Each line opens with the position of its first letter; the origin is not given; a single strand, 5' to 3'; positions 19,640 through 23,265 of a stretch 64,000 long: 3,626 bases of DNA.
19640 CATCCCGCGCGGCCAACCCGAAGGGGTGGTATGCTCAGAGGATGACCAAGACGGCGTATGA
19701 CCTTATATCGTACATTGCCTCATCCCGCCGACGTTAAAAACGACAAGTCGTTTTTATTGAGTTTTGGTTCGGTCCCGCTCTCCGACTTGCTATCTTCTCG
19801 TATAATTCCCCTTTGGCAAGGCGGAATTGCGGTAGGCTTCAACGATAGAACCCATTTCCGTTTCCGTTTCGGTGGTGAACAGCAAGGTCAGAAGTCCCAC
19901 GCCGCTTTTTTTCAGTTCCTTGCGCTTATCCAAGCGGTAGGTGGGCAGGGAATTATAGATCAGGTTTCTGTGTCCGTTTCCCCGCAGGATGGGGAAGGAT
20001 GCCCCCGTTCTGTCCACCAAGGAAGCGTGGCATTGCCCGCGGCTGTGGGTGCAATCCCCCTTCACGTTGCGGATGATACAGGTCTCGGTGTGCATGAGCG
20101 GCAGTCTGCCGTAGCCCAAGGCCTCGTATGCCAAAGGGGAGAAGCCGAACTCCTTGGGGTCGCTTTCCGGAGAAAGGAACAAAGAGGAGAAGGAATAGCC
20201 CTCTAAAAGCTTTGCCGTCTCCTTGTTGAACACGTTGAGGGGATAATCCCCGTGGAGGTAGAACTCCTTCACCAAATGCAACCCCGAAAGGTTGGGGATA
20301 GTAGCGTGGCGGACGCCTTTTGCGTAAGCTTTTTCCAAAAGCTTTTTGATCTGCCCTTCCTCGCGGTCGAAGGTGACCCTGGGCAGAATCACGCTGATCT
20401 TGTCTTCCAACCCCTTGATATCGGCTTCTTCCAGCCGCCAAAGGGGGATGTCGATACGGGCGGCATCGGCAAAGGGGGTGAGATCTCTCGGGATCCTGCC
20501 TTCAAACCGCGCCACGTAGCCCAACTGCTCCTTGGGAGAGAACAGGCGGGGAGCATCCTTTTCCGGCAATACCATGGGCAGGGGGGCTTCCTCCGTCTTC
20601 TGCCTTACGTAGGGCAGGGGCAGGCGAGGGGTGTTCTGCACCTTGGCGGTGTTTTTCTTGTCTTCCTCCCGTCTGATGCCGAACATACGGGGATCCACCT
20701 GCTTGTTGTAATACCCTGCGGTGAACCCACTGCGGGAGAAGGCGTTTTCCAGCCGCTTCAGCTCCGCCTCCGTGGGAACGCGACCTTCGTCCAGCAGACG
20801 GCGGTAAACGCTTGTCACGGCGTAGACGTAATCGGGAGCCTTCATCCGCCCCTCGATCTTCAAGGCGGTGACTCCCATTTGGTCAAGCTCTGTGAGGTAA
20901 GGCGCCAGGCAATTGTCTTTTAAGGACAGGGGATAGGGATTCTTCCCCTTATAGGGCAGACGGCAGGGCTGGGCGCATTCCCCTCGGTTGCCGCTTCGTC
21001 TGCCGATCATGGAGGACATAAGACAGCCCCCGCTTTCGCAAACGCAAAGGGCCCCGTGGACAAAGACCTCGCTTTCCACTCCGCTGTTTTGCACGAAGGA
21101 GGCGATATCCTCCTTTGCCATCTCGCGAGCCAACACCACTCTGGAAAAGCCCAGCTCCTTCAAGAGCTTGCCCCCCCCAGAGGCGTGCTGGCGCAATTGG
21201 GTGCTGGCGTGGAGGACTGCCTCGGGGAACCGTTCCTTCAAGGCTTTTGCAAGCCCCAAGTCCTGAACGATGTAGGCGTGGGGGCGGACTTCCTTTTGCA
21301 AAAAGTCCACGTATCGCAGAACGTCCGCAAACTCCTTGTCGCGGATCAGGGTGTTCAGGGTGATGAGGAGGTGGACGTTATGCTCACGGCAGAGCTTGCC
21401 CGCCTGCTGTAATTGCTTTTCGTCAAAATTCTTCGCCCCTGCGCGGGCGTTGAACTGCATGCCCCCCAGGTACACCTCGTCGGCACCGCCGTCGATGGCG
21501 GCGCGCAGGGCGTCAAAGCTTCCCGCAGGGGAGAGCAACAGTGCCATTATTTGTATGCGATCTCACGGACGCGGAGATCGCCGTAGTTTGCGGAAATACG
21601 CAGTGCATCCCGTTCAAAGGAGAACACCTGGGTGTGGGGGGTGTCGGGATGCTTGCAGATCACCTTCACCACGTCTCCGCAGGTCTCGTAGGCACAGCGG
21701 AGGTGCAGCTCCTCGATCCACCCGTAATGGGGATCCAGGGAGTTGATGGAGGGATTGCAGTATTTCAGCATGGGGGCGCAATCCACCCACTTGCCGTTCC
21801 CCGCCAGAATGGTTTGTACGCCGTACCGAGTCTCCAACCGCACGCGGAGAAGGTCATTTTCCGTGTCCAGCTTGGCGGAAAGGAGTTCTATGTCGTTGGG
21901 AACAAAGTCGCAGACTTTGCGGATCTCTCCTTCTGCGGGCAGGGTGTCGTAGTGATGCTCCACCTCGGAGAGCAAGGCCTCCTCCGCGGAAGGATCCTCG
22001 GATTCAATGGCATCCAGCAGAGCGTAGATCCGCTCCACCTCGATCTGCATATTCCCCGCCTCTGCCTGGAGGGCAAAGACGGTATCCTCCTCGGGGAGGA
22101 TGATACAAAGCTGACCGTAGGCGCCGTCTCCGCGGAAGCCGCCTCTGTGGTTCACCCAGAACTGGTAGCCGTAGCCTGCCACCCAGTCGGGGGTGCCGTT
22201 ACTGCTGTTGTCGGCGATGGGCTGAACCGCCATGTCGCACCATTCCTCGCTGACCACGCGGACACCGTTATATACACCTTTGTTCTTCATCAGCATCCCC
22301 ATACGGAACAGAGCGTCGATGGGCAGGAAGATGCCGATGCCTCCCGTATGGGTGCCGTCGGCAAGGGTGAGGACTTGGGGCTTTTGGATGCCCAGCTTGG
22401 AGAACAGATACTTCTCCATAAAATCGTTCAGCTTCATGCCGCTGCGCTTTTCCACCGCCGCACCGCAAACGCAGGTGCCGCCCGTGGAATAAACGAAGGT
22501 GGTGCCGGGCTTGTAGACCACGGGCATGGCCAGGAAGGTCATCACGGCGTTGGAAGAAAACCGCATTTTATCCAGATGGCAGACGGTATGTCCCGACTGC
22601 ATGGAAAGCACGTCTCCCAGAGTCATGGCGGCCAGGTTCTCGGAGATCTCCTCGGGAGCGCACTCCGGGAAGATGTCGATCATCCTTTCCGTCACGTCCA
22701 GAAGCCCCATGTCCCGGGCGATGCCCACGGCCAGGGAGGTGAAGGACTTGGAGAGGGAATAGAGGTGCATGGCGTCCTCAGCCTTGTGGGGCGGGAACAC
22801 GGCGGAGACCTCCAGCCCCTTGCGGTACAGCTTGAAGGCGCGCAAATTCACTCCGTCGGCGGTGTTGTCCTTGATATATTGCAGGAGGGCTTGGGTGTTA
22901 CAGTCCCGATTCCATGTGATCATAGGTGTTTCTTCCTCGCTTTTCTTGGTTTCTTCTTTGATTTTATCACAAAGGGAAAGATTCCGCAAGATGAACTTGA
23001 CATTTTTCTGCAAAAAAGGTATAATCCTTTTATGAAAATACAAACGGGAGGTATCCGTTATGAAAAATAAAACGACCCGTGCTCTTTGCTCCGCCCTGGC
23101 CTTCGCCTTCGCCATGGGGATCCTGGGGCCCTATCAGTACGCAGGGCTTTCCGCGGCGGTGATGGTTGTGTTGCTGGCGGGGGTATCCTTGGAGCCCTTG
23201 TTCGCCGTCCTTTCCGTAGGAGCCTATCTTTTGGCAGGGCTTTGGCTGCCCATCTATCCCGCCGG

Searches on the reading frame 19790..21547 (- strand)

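Call 54: search_protein_families(library=pfam, proteins=[window:19790-21547:-], max_evalue=0.00001)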
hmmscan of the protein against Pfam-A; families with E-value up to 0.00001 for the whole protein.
window:19790-21547:- (585 aa): 1 family
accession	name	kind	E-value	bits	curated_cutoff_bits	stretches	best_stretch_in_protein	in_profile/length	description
PF01136.24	Peptidase_U32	-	1.7e-64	217.7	22.4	1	76-283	4-230/233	Peptidase family U32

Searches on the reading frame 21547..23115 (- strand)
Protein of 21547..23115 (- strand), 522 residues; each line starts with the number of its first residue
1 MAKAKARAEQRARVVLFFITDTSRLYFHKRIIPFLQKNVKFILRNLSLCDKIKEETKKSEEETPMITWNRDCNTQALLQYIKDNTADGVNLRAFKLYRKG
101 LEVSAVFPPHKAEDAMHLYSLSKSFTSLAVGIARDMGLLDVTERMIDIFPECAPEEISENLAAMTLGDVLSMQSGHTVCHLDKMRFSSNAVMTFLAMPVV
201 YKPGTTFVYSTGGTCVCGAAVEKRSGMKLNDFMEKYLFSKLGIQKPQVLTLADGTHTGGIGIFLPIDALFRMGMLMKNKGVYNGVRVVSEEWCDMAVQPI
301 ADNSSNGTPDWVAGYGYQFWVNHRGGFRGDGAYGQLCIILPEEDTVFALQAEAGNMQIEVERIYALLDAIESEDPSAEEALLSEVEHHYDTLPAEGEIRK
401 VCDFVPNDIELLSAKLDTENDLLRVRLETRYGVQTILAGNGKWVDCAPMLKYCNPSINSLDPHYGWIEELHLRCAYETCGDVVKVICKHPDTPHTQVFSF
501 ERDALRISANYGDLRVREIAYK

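Call 54: search_protein_families(library=pfam, proteins=[window:21547-23115:-], max_evalue=0.00001)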
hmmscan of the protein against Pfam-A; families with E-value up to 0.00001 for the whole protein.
window:21547-23115:- (522 aa): 1 family
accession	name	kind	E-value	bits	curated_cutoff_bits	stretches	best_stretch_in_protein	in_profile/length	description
PF00144.29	Beta-lactamase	-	1.3e-22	80.9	27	1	106-350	32-307/329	Beta-lactamase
